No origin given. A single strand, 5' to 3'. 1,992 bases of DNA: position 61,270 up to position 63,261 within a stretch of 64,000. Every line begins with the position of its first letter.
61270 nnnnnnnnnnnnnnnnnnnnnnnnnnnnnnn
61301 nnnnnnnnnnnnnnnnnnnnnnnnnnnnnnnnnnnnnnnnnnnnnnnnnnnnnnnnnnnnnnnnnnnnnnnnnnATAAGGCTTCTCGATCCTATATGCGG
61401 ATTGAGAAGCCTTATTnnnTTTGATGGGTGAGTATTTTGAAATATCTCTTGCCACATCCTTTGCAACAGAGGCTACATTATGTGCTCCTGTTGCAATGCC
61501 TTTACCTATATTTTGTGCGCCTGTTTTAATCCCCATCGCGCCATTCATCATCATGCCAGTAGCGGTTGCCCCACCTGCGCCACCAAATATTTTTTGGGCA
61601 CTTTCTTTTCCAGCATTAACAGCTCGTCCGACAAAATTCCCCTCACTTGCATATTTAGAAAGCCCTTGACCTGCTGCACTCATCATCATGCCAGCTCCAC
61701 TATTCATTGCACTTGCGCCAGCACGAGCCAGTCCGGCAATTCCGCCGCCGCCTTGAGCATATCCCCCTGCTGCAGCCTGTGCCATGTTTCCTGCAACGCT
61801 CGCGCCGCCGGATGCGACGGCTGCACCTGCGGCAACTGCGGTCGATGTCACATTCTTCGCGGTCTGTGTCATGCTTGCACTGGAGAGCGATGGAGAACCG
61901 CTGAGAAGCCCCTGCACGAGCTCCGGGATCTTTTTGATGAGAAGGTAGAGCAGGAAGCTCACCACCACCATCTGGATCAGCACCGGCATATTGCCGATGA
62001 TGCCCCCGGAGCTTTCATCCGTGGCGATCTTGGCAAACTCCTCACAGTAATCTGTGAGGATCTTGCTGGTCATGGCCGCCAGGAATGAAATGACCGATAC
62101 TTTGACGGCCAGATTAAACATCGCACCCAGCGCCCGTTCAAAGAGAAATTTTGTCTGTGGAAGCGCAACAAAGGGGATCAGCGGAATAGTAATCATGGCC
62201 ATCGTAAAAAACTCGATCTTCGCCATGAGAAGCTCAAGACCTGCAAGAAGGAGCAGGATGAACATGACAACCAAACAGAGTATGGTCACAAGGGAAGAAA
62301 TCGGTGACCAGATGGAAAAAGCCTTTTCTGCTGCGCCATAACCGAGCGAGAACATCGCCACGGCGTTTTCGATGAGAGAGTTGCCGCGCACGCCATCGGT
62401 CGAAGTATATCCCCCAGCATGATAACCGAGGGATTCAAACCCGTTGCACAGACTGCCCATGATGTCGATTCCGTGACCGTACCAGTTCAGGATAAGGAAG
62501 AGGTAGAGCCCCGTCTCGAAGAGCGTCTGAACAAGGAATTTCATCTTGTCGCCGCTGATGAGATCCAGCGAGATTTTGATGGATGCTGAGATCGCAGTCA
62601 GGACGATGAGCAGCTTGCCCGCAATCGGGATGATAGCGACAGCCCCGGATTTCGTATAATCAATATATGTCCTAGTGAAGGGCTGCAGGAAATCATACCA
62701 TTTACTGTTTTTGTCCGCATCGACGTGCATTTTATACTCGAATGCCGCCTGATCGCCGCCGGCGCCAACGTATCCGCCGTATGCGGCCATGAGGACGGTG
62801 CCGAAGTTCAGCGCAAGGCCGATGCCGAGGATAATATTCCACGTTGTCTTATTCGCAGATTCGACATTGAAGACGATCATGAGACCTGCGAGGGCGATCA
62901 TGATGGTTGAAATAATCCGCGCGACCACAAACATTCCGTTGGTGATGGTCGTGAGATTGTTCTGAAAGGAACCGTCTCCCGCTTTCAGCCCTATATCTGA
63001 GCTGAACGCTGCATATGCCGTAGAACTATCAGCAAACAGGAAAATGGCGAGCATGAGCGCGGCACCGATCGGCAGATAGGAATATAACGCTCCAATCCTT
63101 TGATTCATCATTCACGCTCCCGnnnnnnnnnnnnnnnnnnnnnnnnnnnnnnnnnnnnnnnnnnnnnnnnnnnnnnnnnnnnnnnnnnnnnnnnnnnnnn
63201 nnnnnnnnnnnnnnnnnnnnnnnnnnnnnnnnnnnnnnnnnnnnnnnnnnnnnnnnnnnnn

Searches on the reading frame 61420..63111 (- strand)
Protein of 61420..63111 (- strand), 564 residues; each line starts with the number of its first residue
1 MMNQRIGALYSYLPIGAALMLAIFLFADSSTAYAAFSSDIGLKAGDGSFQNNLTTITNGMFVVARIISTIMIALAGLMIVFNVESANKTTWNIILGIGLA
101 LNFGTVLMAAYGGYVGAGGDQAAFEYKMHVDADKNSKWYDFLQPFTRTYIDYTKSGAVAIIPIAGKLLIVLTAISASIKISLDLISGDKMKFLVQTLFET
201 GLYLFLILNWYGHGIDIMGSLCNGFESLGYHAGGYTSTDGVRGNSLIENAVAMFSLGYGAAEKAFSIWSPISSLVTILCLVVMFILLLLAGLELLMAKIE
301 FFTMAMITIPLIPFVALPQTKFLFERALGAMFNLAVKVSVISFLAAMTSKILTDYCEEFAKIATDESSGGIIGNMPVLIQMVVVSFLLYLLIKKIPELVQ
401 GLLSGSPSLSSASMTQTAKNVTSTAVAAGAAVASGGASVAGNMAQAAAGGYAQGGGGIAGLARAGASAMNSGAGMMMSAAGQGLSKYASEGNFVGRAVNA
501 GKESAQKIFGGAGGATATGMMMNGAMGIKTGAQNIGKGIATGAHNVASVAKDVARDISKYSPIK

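Call 77: search_protein_families(library=pfam, proteins=[window:61420-63111:-], max_evalue=0.001)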
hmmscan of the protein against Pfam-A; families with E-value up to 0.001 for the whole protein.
window:61420-63111:- (564 aa): 1 family
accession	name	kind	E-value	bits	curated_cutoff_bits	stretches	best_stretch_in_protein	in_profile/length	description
PF04610.19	TrbL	-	2e-16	60.8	25.9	1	186-389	17-212/215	TrbL/VirB6 plasmid conjugal transfer protein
